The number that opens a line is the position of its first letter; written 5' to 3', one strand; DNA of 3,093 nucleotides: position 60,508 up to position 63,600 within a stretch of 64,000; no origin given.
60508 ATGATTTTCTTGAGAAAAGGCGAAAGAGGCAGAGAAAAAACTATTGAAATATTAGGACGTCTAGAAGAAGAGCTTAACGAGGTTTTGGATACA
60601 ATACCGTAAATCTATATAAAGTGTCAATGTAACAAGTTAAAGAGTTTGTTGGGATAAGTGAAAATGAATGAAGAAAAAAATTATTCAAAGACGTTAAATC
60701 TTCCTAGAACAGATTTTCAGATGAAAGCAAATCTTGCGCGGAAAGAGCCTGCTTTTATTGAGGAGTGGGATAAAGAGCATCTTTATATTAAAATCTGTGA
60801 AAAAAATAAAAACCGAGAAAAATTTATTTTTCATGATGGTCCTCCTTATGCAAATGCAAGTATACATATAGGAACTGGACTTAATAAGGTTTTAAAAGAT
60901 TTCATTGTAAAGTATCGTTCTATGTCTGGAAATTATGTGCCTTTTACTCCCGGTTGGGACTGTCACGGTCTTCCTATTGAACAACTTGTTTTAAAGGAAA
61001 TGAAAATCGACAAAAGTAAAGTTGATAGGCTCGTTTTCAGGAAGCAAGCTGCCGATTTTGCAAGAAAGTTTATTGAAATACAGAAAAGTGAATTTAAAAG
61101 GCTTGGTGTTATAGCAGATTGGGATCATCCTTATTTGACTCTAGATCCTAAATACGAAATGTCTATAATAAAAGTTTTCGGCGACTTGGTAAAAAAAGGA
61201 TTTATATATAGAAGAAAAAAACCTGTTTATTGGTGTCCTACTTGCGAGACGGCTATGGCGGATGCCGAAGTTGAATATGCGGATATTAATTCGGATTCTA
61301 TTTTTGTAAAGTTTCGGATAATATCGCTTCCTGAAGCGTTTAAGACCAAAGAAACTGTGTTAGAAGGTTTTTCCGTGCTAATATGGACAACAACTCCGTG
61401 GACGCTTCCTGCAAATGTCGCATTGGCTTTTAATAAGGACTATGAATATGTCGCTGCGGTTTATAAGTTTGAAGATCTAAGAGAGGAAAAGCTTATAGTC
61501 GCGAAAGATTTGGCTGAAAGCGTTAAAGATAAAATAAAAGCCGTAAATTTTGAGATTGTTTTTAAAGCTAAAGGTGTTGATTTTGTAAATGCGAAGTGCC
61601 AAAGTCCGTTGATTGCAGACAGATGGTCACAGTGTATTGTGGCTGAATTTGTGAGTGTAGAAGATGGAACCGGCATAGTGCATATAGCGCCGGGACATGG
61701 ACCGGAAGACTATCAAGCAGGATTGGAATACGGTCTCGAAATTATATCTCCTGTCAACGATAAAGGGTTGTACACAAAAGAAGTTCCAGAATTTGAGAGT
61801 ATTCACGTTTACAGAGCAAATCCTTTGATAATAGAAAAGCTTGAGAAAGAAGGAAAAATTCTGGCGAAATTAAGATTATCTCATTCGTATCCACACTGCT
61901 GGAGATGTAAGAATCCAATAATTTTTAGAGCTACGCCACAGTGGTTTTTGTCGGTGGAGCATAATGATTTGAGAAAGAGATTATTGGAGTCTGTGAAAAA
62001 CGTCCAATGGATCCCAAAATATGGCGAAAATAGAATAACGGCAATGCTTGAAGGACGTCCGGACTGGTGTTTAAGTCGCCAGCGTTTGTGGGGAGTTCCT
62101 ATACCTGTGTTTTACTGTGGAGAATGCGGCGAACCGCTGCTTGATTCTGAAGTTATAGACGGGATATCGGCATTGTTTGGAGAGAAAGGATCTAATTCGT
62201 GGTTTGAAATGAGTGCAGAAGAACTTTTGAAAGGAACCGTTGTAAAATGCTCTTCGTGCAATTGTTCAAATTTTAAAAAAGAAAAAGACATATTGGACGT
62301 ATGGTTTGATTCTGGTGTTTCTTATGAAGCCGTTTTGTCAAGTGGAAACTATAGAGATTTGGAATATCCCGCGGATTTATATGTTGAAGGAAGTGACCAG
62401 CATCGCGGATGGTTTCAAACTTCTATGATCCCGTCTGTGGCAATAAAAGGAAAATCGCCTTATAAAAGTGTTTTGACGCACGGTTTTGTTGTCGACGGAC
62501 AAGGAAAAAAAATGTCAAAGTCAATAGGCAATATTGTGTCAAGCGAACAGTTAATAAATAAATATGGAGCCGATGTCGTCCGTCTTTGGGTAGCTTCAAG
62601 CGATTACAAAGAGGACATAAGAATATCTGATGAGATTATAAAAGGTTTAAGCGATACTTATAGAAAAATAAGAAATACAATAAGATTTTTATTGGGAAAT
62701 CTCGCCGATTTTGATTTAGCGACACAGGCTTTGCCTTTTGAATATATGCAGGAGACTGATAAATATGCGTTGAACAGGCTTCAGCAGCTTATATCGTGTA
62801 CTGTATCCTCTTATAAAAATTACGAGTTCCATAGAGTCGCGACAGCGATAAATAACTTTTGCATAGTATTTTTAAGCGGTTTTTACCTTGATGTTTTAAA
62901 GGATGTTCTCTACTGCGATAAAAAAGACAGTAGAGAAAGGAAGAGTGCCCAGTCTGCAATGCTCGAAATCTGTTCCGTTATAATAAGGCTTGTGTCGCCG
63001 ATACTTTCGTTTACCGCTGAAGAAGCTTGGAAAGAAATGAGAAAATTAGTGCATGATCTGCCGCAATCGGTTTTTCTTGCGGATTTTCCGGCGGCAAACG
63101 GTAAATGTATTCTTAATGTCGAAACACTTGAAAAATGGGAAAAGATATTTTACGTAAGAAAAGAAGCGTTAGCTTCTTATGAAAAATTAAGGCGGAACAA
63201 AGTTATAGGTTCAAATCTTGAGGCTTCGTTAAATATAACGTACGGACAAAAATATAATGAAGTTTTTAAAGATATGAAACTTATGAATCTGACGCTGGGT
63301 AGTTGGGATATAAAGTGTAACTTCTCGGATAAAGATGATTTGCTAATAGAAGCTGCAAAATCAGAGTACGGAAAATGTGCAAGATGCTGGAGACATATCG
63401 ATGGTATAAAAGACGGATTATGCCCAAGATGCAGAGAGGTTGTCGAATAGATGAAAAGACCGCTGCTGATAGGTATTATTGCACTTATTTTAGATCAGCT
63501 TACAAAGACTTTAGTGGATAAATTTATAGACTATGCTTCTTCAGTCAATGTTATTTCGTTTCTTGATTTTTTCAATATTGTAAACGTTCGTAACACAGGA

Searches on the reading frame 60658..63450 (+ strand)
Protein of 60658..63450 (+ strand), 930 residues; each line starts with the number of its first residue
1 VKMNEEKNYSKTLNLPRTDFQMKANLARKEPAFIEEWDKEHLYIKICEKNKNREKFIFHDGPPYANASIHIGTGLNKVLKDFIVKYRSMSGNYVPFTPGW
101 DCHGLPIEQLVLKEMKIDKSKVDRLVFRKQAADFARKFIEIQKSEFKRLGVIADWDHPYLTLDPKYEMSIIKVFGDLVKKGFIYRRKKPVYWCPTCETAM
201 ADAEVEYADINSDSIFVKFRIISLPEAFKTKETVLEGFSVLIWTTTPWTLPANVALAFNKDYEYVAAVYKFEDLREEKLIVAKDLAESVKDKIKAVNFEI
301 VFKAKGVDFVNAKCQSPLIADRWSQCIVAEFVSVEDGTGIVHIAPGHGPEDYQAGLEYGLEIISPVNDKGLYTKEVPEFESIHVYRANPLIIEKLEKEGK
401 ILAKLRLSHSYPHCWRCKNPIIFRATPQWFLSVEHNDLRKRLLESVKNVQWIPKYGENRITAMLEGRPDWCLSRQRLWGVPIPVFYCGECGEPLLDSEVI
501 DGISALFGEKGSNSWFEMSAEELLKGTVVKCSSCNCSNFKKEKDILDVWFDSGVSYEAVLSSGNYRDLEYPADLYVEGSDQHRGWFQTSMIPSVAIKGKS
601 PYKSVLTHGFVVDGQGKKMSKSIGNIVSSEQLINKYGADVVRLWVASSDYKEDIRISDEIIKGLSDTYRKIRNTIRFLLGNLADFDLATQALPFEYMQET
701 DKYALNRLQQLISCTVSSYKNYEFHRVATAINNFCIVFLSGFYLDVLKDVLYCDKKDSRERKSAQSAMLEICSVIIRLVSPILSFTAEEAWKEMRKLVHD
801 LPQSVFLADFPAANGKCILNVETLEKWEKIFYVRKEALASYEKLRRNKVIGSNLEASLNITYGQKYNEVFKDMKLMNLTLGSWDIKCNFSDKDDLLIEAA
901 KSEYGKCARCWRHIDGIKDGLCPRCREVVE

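Call 95: search_protein_families(library=pfam, proteins=[window:60658-63450:+], max_evalue=0.0001)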
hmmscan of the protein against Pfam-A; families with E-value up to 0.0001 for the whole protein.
window:60658-63450:+ (930 aa): 5 families
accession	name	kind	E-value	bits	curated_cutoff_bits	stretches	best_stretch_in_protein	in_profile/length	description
PF00133.28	tRNA-synt_1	-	5.5e-141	470.5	22.7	1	34-657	3-414/414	tRNA synthetases class I (I, L, M and V)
PF08264.19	Anticodon_1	-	3.3e-27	95.6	25.1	1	701-858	1-146/148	Anticodon-binding domain of tRNA ligase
PF09334.17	tRNA-synt_1g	-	4.4e-24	85.4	20.1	1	63-206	8-136/391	tRNA synthetases class I (M)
PF01406.26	tRNA-synt_1e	-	1.4e-08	34.9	27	1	569-662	205-297/301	tRNA synthetases class I (C) catalytic domain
PF01921.24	tRNA-synt_1f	-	2.5e-05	23.8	27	1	594-675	260-339/360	tRNA synthetases class I (K)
